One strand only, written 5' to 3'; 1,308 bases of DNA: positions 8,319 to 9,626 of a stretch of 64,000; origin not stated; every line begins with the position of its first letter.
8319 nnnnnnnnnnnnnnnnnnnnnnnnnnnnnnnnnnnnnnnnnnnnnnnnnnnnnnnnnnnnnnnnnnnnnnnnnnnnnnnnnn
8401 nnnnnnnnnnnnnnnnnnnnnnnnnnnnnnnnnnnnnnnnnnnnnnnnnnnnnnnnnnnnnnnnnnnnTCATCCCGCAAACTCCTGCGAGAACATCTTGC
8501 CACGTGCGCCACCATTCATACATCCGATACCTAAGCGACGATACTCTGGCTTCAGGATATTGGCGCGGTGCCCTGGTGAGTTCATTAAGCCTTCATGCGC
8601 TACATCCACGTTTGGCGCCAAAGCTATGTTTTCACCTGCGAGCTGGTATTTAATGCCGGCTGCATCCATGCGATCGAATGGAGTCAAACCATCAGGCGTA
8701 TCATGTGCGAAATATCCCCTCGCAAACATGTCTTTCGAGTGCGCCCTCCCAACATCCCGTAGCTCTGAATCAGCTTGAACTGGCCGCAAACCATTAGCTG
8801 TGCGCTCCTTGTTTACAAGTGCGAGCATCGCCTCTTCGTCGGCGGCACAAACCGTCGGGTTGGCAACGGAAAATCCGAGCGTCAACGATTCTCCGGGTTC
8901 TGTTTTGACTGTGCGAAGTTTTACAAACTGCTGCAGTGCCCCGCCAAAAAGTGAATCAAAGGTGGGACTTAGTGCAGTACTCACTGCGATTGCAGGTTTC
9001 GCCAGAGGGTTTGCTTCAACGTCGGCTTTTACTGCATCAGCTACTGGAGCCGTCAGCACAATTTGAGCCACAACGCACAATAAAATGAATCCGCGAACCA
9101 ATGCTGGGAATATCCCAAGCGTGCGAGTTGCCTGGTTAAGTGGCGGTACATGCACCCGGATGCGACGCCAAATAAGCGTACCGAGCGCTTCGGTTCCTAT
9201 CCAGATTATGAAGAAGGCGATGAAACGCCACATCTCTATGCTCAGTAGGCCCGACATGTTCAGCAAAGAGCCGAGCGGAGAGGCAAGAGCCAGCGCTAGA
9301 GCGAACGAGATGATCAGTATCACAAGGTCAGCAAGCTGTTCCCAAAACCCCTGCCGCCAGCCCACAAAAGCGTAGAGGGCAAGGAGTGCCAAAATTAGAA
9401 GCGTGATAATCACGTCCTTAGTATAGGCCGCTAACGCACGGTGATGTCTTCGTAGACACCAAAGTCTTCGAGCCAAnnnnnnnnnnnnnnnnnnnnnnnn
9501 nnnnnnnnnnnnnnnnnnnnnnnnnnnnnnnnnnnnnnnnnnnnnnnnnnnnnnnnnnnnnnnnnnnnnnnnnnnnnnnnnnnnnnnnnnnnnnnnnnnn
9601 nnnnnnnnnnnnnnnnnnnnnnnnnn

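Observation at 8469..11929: Secreted PGRP-type amidase with four-fold C-terminal repeat array adjacent to a membrane-anchored CAP-domain protein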

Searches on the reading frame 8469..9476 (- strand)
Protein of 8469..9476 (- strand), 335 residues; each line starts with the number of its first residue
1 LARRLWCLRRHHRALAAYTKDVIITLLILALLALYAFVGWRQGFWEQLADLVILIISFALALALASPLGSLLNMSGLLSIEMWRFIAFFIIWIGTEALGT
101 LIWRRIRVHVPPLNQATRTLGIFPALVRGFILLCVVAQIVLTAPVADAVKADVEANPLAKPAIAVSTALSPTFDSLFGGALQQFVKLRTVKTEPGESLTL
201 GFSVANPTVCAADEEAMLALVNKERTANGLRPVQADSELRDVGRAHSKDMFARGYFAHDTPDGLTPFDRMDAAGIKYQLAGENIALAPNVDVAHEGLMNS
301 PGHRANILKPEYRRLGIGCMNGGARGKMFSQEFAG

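Call 3: search_protein_families(library=pfam, proteins=[window:8469-9476:-], max_evalue=1)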
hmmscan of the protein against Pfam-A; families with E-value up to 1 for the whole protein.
window:8469-9476:- (335 aa): 2 families
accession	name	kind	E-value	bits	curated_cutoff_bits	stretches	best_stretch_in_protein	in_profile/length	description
PF00188.32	CAP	-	4e-17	63.6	21.1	1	218-333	1-117/117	Cysteine-rich secretory protein family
PF02674.22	Colicin_V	-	6.4e-14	52.6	29.3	1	25-154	2-131/144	Colicin V production protein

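Call 4: search_protein_families(library=ncbifam, proteins=[window:8469-9476:-], max_evalue=1)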
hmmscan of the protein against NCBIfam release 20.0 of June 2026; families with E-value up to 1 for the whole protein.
window:8469-9476:- (335 aa): 3 families
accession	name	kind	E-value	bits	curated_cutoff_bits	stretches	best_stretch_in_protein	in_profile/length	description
TIGR02909.1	spore_YkwD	subfamily_domain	2e-38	131.2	171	1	211-334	2-126/127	uncharacterized protein, YkwD family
NF052539.1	DivAsocLipDalA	equivalog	4.8e-14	52.5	200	1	215-322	49-157/169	divisome-associated lipoprotein DalA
NF033740.0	MarP_fam_protase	equivalog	2.6e-05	23.4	250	1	26-147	3-124/390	MarP family serine protease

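Call 55: find_homologous_proteins(query=window:8469-9413:-)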
Query window:8469-9413:- (314 aa): 3425 proteins with E <= 0.001 among 8000 candidates; the best 120 are listed.
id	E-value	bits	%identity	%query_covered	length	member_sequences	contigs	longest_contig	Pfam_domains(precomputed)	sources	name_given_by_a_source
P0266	2.2e-203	693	100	100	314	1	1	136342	PF00188.33,PF02674.23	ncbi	-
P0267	1.0e-175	602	85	96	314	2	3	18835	PF00188.33,PF02674.23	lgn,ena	-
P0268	2.1e-95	338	52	100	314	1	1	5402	PF00188.33,PF02674.23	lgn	-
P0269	2.4e-94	335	52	100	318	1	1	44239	PF00188.33,PF02674.23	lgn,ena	-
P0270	1.6e-92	329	49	95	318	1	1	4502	PF00188.33,PF02674.23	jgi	jgi:uncharacterized protein YkwD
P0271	1.2e-91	326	49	100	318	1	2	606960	PF00188.33,PF02674.23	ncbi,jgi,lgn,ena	-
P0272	1.8e-91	325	49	100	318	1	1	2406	PF00188.33,PF02674.23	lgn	-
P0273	6.1e-91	323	50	96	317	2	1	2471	PF00188.33,PF02674.23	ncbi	-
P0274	7.4e-91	323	50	100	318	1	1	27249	PF00188.33,PF02674.23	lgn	-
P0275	3.6e-89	317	49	95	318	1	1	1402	PF00188.33,PF02674.23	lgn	-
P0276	3.9e-88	314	48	100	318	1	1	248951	PF00188.33,PF02674.23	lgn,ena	-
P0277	3.3e-87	311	49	100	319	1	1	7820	PF00188.33,PF02674.23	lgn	-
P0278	4.6e-86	307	47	100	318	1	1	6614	PF00188.33,PF02674.23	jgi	jgi:uncharacterized protein YkwD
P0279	2.5e-85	305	47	100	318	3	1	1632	PF00188.33,PF02674.23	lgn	-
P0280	3.4e-84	301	45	100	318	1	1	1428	PF00188.33,PF02674.23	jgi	jgi:uncharacterized protein YkwD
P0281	6.2e-84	300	46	100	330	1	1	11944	PF00188.33,PF02674.23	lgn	-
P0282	4.1e-83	298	49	99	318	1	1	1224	PF00188.33,PF02674.23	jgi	-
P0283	7.4e-82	293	44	100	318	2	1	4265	PF00188.33,PF02674.23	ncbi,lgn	-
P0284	8.1e-82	293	44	100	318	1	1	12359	PF00188.33,PF02674.23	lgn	-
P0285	1.7e-81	292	46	100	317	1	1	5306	PF00188.33,PF02674.23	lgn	-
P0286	3.1e-81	291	45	100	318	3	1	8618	PF00188.33,PF02674.23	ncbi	-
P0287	2.0e-80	289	44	96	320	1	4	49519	PF00188.33,PF02674.23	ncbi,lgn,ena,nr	ncbi:hypothetical protein EXS54_02125 [Patescibacteria group bacterium]|nr:hypothetical protein [Pat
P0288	1.1e-79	286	46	100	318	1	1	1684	PF00188.33,PF02674.23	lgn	-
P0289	1.2e-78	283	45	99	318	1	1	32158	PF00188.33,PF02674.23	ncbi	-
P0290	2.2e-78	282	44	100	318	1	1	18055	PF00188.33,PF02674.23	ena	-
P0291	1.2e-77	280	42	99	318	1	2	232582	PF00188.33,PF02674.23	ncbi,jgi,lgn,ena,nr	ncbi:MAG: CvpA family protein [Patescibacteria group bacterium]|jgi:uncharacterized protein YkwD|nr:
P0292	2.1e-77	279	44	98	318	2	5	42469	PF00188.33,PF02674.23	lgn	-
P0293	4.6e-77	278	43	99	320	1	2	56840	PF00188.33,PF02674.23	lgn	-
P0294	4.8e-77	278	41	96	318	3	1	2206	PF00188.33,PF02674.23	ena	-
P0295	4.9e-77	278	43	99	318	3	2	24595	PF00188.33,PF02674.23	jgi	jgi:uncharacterized protein YkwD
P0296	1.2e-76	276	44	99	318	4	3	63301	PF00188.33,PF02674.23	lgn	-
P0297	6.7e-76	274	42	99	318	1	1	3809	PF00188.33,PF02674.23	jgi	jgi:uncharacterized protein YkwD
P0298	1.2e-75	273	43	99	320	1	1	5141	PF00188.33,PF02674.23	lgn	-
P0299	1.6e-75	273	44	100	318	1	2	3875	PF00188.33,PF02674.23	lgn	-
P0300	2.7e-75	272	44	99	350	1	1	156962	PF00188.33,PF02674.23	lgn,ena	-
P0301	2.8e-75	272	42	99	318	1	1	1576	PF00188.33,PF02674.23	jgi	jgi:uncharacterized protein YkwD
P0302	4.2e-75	271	43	100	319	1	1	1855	PF00188.33,PF02674.23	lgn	-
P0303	7.8e-75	270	44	98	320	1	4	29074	PF00188.33,PF02674.23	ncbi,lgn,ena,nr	ncbi:MAG: CvpA family protein [Patescibacteria group bacterium]|nr:CvpA family protein [Patescibacte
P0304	1.2e-74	270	41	99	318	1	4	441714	PF00188.33,PF02674.23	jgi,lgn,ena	jgi:uncharacterized protein YkwD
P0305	2.3e-74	269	45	98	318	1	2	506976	PF00188.33,PF02674.23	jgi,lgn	jgi:uncharacterized protein YkwD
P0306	3.0e-74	268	44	95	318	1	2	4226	PF00188.33,PF02674.23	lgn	-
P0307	5.6e-74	268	43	98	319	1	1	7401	PF00188.33,PF02674.23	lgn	-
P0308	7.4e-74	267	43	100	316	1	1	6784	PF00188.33,PF02674.23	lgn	-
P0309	8.8e-74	267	45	100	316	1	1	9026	PF00188.33,PF02674.23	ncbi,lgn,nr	ncbi:MAG: CvpA family protein [bacterium]|nr:CvpA family protein [bacterium]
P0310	1.3e-73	266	42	98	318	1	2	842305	PF00188.33,PF02674.23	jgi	jgi:uncharacterized protein YkwD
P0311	3.0e-73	265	42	94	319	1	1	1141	PF00188.33,PF02674.23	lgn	-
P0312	7.8e-73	264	41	99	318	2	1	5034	PF00188.33,PF02674.23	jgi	jgi:uncharacterized protein YkwD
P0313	1.0e-72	263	43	98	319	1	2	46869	PF00188.33,PF02674.23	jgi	jgi:uncharacterized protein YkwD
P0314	1.4e-72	263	42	98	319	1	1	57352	PF00188.33,PF02674.23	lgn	-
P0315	1.5e-72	263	45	100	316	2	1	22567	PF00188.33,PF02674.23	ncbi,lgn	-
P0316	1.7e-72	263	43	99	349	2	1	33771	PF00188.33,PF02674.23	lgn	-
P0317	1.8e-72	263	50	79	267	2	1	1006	PF00188.33,PF02674.23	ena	-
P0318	4.6e-72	261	42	99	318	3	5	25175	PF00188.33,PF02674.23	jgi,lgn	jgi:uncharacterized protein YkwD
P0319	5.8e-72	261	43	98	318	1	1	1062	PF00188.33,PF02674.23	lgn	-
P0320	8.1e-72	261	42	99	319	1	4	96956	PF00188.33,PF02674.23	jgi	jgi:uncharacterized protein YkwD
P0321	1.3e-71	260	41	98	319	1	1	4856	PF00188.33,PF02674.23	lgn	-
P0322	1.4e-71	260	42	98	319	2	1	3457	PF00188.33,PF02674.23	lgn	-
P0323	3.9e-71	258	42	99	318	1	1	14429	PF00188.33,PF02674.23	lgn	-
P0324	4.0e-71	258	43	99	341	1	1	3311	PF00188.33,PF02674.23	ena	-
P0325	4.5e-71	258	41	99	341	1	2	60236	PF00188.33,PF02674.23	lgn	-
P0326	7.2e-71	257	41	98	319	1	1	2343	PF00188.33,PF02674.23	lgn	-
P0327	7.8e-71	257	44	100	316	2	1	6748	PF00188.33,PF02674.23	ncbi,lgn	-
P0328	9.2e-71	257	41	98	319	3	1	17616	PF00188.33,PF02674.23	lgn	-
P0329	1.2e-70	257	43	98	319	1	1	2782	PF00188.33,PF02674.23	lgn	-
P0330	1.4e-70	256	40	99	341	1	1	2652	PF00188.33,PF02674.23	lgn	-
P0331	1.5e-70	256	42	99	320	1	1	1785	PF00188.33,PF02674.23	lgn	-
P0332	1.8e-70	256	41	99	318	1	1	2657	PF00188.33,PF02674.23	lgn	-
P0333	1.9e-70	256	44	99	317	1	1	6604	PF00188.33,PF02674.23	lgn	-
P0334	2.0e-70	256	42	99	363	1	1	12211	PF00188.33,PF02674.23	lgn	-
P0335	2.8e-70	255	41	100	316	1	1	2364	PF00188.33,PF02674.23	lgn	-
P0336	3.1e-70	255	41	99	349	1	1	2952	PF00188.33,PF02674.23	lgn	-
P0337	5.7e-70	254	42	99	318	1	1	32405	PF00188.33,PF02674.23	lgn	-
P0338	6.7e-70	254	41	99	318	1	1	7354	PF00188.33,PF02674.23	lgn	-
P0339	7.1e-70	254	42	99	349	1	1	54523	PF00188.33,PF02674.23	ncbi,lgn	-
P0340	1.1e-69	254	44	99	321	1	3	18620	PF27675.1,PF00188.33,PF02674.23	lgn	-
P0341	1.2e-69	253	45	94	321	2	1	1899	PF00188.33,PF02674.23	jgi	jgi:uncharacterized protein YkwD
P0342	1.3e-69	253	42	98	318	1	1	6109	PF00188.33,PF02674.23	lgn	-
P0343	1.4e-69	253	42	99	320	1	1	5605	PF00188.33,PF02674.23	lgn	-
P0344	1.8e-69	253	42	99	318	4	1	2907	PF00188.33,PF02674.23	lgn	-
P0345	2.3e-69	252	44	99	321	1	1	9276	PF00188.33,PF02674.23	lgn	-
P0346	2.4e-69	252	41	99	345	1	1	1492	PF00188.33,PF02674.23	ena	-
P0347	2.6e-69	252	43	99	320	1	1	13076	PF00188.33,PF02674.23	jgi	jgi:uncharacterized protein YkwD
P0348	3.0e-69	252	42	99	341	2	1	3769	PF00188.33,PF02674.23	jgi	jgi:uncharacterized protein YkwD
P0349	4.2e-69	252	41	94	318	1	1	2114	PF00188.33,PF02674.23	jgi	jgi:uncharacterized protein YkwD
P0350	4.2e-69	252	42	98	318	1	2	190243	PF00188.33,PF02674.23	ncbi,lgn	-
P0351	4.3e-69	252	41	99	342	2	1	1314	PF00188.33,PF02674.23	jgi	jgi:uncharacterized protein YkwD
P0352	4.4e-69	252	42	96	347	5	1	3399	PF00188.33,PF02674.23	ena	-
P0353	4.9e-69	251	43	99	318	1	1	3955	PF00188.33,PF02674.23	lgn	-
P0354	5.0e-69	251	43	97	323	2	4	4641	PF00188.33,PF02674.23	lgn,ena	-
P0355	5.7e-69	251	40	99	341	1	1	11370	PF00188.33,PF02674.23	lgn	-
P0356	6.8e-69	251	42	99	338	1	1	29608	PF00188.33,PF02674.23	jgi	jgi:uncharacterized protein YkwD/uncharacterized membrane protein required for colicin V production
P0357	8.0e-69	251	41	99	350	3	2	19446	PF00188.33,PF02674.23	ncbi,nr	ncbi:MAG: CvpA family protein [Candidatus Levybacteria bacterium]|nr:CvpA family protein [Candidatus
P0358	1.2e-68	250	40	97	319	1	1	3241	PF00188.33,PF02674.23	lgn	-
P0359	1.4e-68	250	42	99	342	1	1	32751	PF00188.33,PF02674.23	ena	-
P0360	1.9e-68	249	42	99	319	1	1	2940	PF00188.33,PF02674.23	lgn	-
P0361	2.0e-68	249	43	99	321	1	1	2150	PF00188.33,PF02674.23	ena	-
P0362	2.1e-68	249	40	99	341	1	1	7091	PF00188.33,PF02674.23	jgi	jgi:uncharacterized protein YkwD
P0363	2.4e-68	249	44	99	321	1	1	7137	PF00188.33,PF02674.23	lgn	-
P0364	2.8e-68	249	42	98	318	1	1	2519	PF00188.33,PF02674.23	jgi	jgi:uncharacterized protein YkwD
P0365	3.3e-68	249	40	99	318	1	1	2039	PF00188.33,PF02674.23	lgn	-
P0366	4.2e-68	248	41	98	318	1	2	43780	PF00188.33,PF02674.23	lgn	-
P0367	6.7e-68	248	44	94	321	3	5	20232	PF00188.33,PF02674.23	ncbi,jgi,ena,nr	ncbi:MAG TPA: CvpA family protein [Pyrinomonadaceae bacterium]|nr:CvpA family protein [Pyrinomonadac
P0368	7.1e-68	248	42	97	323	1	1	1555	PF00188.33,PF02674.23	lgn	-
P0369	8.2e-68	247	44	99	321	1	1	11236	PF00188.33,PF02674.23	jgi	jgi:uncharacterized protein YkwD/uncharacterized membrane protein required for colicin V production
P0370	8.2e-68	247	41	99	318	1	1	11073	PF00188.33,PF02674.23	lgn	-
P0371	8.8e-68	247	42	99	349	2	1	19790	PF00188.33,PF02674.23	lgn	-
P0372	9.9e-68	247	40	99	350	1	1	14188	PF00188.33,PF02674.23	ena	-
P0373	1.0e-67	247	44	99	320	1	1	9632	PF00188.33,PF02674.23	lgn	-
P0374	1.2e-67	247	44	99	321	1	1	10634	PF00188.33,PF02674.23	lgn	-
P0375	1.2e-67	247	42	98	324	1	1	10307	PF00188.33,PF02674.23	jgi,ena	-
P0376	1.4e-67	247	40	100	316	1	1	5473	PF00188.33,PF02674.23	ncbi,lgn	ncbi:MAG: CvpA family protein [Patescibacteria group bacterium]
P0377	1.6e-67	246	39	99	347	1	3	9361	PF00188.33,PF02674.23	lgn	-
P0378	1.6e-67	246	41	99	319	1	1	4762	PF00188.33,PF02674.23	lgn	-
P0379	1.7e-67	246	44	94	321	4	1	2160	PF00188.33,PF02674.23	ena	-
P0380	2.3e-67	246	41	98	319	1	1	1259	PF00188.33,PF02674.23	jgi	jgi:uncharacterized protein YkwD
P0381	2.3e-67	246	42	99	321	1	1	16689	PF00188.33,PF02674.23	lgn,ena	-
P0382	2.8e-67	246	43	94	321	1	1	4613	PF00188.33,PF02674.23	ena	-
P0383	3.0e-67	246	41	94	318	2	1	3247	PF00188.33,PF02674.23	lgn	-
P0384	3.1e-67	245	41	96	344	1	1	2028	PF00188.33,PF02674.23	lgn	-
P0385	3.3e-67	245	42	99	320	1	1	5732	PF00188.33,PF02674.23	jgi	jgi:uncharacterized protein YkwD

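Call 56: find_encoding_contigs(protein=P0310, flank=6000, max_places=1)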
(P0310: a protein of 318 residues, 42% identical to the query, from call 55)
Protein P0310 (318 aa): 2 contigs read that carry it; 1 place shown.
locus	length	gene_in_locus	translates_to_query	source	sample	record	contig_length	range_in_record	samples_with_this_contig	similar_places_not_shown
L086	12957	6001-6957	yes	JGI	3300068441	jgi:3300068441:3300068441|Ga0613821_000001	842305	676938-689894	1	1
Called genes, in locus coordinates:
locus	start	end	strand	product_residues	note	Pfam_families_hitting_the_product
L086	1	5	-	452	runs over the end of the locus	-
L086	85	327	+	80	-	PF02604:PhdYeFM_antitox (weak)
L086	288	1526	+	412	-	PF00266:Aminotran_5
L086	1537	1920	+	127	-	PF01592:NifU_N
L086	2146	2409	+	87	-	PF02583:Trns_repr_metal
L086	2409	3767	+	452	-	PF00403:HMA, PF13386:DsbD_2, PF13473:Cupredoxin_1 (weak)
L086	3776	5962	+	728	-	PF00403:HMA, PF00122:E1-E2_ATPase, PF00702:Hydrolase, PF08282:Hydrolase_3 (faint)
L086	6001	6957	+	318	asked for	PF02674:Colicin_V, PF00188:CAP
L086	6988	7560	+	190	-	PF02698:DUF218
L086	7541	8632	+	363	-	PF00764:Arginosuc_synth (weak), PF02540:NAD_synthase, PF03054:tRNA_Me_trans, PF20259:tRNA_Me_trans_M, PF20258:tRNA_Me_trans_C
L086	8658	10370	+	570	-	PF01411:tRNA-synt_2c, PF07973:tRNA_SAD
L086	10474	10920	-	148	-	PF02353:CMAS (weak), PF08123:DOT1 (faint), PF13489:Methyltransf_23 (weak), PF06325:PrmA, PF13847:Methyltransf_31, PF08241:Methyltransf_11 (weak), PF08242:Methyltransf_12 (weak), PF13649:Methyltransf_25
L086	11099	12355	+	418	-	PF06723:MreB_Mbl (weak), PF00012:HSP70 (faint), PF06277:EutA (weak), PF14450:FtsA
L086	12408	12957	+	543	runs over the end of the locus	-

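Call 57: find_encoding_contigs(protein=P0305, flank=6000, max_places=1)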
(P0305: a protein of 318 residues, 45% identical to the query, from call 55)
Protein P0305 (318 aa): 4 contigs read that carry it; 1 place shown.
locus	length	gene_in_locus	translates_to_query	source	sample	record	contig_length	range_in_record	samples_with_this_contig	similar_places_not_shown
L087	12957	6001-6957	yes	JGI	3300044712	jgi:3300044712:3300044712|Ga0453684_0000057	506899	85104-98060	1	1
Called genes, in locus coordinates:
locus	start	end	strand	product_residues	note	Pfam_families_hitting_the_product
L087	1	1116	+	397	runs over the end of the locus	PF00266:Aminotran_5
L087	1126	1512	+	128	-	PF01592:NifU_N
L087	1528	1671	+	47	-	-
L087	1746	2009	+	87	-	PF02583:Trns_repr_metal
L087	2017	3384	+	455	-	PF00403:HMA, PF13386:DsbD_2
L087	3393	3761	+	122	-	PF13473:Cupredoxin_1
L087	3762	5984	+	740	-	PF00403:HMA, PF00122:E1-E2_ATPase, PF00702:Hydrolase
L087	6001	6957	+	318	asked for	PF02674:Colicin_V, PF00188:CAP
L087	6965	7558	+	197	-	PF02698:DUF218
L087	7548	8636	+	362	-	PF02540:NAD_synthase, PF03054:tRNA_Me_trans, PF20259:tRNA_Me_trans_M, PF20258:tRNA_Me_trans_C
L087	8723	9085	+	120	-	-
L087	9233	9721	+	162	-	-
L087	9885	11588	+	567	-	PF01411:tRNA-synt_2c, PF07973:tRNA_SAD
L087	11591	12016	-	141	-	-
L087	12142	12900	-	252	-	PF18761:Heliorhodopsin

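Call 58: find_encoding_contigs(protein=P0357, flank=6000, max_places=1)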
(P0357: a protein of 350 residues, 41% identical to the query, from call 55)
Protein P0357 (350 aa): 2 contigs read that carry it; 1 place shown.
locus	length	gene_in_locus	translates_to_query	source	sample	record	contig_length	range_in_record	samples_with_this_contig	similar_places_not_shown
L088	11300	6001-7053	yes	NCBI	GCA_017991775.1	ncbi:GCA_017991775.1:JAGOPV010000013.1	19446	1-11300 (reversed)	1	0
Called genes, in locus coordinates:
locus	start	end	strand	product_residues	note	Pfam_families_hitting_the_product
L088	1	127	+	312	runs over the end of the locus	PF00294:PfkB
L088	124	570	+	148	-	PF02502:LacAB_rpiB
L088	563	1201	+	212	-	PF00834:Ribul_P_3_epim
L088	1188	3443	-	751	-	PF00912:Transgly, PF00905:Transpeptidase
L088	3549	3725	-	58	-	-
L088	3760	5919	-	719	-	PF00912:Transgly, PF00905:Transpeptidase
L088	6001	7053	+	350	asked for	PF02674:Colicin_V, PF00188:CAP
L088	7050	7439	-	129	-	-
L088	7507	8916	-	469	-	-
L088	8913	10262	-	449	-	-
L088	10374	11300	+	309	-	PF00044:Gp_dh_N, PF02800:Gp_dh_C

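Call 80: search_protein_families(library=phrogs, proteins=[window:8469-9413:-], max_evalue=0.001)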
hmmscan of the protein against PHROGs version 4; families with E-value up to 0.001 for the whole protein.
window:8469-9413:- (314 aa): 1 family
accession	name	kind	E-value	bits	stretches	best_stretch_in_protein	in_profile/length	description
phrog_16914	-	moron, auxiliary metabolic gene and host takeover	2.8e-24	86.9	1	180-312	64-197/200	sporulation protein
